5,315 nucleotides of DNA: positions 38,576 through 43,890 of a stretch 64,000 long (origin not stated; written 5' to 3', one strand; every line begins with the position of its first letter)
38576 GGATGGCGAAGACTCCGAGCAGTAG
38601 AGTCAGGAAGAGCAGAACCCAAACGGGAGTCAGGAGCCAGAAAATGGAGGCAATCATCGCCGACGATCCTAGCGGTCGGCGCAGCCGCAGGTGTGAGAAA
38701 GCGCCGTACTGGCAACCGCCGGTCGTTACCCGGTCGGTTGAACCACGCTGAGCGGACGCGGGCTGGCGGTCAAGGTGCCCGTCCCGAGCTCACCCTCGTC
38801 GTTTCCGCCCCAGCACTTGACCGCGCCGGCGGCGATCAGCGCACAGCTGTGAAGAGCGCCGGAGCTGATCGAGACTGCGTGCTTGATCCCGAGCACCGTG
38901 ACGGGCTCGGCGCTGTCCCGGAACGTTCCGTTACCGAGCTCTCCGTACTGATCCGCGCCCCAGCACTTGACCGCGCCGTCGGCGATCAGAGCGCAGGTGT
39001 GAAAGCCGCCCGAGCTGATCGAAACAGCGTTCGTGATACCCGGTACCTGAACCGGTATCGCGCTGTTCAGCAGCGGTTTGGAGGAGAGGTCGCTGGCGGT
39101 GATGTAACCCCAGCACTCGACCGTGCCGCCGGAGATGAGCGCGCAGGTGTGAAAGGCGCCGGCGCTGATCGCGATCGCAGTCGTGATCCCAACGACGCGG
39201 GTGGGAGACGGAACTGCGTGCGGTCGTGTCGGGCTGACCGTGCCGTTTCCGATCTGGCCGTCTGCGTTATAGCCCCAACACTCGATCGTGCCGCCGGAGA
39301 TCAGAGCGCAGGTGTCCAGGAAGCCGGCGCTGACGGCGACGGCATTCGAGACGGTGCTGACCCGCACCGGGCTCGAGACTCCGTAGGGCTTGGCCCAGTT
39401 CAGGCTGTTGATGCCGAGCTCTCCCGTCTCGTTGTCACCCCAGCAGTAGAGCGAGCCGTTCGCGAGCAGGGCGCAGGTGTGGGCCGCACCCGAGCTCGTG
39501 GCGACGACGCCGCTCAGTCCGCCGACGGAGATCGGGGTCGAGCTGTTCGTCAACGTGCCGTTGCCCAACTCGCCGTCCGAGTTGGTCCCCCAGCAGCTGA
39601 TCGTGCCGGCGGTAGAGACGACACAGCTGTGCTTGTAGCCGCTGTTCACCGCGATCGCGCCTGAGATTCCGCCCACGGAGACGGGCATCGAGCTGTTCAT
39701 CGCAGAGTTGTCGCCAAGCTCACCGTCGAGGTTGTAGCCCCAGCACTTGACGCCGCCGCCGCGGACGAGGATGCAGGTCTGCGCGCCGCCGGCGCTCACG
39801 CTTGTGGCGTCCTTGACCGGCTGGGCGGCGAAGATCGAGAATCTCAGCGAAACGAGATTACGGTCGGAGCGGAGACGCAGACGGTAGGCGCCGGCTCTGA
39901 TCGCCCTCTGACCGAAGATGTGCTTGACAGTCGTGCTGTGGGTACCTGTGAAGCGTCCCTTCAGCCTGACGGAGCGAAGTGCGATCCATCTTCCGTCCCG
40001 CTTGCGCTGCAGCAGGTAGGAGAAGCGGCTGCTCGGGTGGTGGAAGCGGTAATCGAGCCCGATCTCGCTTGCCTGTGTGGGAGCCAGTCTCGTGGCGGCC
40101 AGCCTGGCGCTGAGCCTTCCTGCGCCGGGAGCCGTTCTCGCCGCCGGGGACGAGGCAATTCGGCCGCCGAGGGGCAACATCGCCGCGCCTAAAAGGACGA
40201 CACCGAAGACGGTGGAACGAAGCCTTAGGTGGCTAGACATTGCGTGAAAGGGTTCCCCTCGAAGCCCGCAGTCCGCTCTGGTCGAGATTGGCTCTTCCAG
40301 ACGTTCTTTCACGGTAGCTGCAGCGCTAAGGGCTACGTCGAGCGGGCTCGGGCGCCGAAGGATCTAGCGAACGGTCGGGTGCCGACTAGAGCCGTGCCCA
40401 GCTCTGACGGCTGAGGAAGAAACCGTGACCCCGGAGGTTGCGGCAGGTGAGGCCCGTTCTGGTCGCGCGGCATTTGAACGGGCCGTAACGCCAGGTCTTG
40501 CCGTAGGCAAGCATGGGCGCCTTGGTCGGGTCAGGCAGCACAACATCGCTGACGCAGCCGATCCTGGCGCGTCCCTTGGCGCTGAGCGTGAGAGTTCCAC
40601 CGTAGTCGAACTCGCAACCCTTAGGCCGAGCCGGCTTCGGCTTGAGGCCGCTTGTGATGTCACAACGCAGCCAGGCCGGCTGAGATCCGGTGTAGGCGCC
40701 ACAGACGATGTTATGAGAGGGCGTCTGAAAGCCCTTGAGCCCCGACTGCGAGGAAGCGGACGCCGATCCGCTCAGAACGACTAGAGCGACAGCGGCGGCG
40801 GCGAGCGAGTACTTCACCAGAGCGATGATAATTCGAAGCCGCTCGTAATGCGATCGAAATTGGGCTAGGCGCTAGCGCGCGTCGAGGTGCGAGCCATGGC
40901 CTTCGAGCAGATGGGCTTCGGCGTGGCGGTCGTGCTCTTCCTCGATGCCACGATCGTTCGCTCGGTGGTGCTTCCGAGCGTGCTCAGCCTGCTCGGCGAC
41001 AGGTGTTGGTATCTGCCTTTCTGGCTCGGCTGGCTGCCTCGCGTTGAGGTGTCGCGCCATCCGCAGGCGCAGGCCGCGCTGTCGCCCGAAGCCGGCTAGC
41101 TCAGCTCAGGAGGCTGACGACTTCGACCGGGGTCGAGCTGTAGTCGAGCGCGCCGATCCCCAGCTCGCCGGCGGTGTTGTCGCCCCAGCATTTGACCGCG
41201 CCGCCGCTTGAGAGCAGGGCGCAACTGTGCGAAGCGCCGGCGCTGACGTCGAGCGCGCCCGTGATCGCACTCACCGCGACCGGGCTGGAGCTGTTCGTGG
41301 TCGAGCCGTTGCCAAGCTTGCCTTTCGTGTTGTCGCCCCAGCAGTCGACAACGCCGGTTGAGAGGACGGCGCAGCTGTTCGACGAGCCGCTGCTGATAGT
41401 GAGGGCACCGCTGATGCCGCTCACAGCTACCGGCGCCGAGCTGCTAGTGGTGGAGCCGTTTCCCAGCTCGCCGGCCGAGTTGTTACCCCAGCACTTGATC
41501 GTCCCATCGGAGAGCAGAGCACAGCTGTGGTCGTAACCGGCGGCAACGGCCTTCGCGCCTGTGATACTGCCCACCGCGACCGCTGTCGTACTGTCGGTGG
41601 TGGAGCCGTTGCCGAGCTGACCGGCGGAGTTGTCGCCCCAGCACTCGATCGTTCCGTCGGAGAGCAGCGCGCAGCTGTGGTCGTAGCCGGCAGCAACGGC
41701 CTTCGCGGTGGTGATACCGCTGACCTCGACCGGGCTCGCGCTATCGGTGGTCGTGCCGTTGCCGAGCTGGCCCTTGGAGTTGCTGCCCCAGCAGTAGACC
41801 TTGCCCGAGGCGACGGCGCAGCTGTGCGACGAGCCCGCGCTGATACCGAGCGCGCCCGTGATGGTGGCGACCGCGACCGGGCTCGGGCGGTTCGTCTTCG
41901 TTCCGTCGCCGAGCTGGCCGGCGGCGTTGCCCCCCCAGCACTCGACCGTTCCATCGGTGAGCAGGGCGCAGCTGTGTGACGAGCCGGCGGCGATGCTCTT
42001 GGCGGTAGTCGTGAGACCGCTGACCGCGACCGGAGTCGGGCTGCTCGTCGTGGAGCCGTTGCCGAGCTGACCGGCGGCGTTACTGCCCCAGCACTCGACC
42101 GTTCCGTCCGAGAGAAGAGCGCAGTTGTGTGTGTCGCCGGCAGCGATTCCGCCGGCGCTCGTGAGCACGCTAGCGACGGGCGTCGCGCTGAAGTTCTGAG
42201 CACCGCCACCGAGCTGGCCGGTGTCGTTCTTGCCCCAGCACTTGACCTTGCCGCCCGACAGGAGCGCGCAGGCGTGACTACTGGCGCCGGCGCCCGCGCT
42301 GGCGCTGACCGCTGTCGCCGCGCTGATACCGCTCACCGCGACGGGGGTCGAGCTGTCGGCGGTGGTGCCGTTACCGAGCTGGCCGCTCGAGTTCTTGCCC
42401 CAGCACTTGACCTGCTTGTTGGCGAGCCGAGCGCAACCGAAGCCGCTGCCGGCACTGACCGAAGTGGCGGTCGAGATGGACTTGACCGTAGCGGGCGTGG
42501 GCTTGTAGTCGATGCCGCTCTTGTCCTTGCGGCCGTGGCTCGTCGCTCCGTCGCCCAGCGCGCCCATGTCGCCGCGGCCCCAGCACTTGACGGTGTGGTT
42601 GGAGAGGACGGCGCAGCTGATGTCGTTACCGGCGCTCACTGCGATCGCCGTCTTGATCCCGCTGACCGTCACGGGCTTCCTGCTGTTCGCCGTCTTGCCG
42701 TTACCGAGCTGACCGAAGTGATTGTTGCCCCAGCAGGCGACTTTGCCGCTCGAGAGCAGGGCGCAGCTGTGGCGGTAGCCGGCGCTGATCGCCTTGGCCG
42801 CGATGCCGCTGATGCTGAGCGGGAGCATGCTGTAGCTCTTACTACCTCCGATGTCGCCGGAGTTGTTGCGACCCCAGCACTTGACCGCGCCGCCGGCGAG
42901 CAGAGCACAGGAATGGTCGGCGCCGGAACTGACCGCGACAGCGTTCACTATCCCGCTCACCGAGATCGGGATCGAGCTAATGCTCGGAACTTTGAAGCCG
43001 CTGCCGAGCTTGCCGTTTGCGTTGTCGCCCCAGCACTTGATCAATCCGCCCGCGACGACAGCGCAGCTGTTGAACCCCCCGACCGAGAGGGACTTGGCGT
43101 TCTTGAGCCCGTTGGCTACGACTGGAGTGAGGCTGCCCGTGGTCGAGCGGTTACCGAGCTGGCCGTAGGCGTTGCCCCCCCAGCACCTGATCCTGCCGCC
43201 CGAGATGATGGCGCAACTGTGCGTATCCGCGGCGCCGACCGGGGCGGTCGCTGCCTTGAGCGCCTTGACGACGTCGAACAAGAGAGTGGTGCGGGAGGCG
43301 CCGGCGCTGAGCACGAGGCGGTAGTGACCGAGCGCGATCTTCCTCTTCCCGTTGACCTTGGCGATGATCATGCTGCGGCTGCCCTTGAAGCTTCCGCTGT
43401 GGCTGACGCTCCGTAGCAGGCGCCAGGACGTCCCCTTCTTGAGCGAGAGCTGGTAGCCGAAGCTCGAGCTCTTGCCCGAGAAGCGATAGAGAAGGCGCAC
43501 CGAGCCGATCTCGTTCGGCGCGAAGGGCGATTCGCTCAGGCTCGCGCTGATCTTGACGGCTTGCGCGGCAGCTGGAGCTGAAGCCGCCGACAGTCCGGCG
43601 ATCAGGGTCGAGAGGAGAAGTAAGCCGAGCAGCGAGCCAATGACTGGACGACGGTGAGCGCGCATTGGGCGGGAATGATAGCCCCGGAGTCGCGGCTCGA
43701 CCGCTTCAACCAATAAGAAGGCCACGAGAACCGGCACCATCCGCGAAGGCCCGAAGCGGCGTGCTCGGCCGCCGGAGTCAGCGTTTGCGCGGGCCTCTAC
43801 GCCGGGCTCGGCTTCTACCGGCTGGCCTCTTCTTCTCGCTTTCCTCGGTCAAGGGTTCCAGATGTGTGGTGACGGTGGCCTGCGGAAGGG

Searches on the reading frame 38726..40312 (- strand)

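Call 9: search_protein_families(library=pfam, proteins=[window:38726-40312:-], max_evalue=0.001)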
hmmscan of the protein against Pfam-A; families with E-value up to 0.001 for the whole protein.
window:38726-40312:- (528 aa): 4 families
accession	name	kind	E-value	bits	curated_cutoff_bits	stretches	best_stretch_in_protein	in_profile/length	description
PF25390.1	WD40_RLD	-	6.4e-85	286.1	150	2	165-473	29-345/363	RCC1-like domain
PF00415.24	RCC1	-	6.5e-44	148.7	21.7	4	445-492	1-50/50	Regulator of chromosome condensation (RCC1) repeat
PF13540.12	RCC1_2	-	4.5e-43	144.4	22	6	269-297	1-29/30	Regulator of chromosome condensation (RCC1) repeat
PF25384.1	Alsin_RLD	-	0.00013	21.8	100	0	242-302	248-310/405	Alsin RCC1-like domain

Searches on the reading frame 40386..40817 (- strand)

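Call 9: search_protein_families(library=pfam, proteins=[window:40386-40817:-], max_evalue=0.001)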
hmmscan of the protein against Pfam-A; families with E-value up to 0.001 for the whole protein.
window:40386-40817:- (143 aa): 1 family
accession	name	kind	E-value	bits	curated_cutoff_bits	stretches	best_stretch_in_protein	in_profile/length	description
PF20341.3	DUF6636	-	6e-15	56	27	1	19-138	11-135/140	Family of unknown function (DUF6636)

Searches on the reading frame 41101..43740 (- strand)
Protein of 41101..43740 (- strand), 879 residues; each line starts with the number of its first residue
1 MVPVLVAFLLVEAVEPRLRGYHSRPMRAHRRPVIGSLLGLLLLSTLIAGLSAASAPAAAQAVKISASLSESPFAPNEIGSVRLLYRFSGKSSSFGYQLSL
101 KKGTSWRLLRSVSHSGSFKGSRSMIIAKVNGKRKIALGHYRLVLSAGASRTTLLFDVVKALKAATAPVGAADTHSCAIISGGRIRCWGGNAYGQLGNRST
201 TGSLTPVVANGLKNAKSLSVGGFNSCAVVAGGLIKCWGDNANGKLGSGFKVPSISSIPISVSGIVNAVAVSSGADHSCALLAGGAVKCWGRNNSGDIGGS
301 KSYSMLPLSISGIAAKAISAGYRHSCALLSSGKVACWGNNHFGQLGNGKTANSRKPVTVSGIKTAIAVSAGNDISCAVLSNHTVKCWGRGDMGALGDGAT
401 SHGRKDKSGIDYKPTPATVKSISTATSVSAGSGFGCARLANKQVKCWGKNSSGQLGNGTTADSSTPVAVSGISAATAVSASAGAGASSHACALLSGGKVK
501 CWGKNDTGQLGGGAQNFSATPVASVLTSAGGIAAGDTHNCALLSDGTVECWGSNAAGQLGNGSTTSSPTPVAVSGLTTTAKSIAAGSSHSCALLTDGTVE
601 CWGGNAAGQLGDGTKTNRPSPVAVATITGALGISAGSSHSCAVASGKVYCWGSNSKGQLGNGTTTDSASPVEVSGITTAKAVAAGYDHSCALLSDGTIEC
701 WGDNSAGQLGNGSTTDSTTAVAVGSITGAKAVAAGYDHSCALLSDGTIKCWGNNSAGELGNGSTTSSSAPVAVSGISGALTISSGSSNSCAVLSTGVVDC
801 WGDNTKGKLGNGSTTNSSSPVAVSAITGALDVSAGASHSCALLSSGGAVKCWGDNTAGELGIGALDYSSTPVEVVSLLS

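Call 9: search_protein_families(library=pfam, proteins=[window:41101-43740:-], max_evalue=0.001)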
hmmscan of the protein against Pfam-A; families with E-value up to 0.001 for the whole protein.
window:41101-43740:- (879 aa): 4 families
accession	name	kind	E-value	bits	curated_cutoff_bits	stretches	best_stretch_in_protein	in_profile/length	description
PF25390.1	WD40_RLD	-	2e-142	475.3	150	3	583-875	36-346/363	RCC1-like domain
PF13540.12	RCC1_2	-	3.2e-118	383.4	22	14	316-344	2-30/30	Regulator of chromosome condensation (RCC1) repeat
PF00415.24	RCC1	-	6.7e-107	350.4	21.7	10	645-692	1-50/50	Regulator of chromosome condensation (RCC1) repeat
PF25384.1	Alsin_RLD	-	6.2e-13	49.2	100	0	581-638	278-333/405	Alsin RCC1-like domain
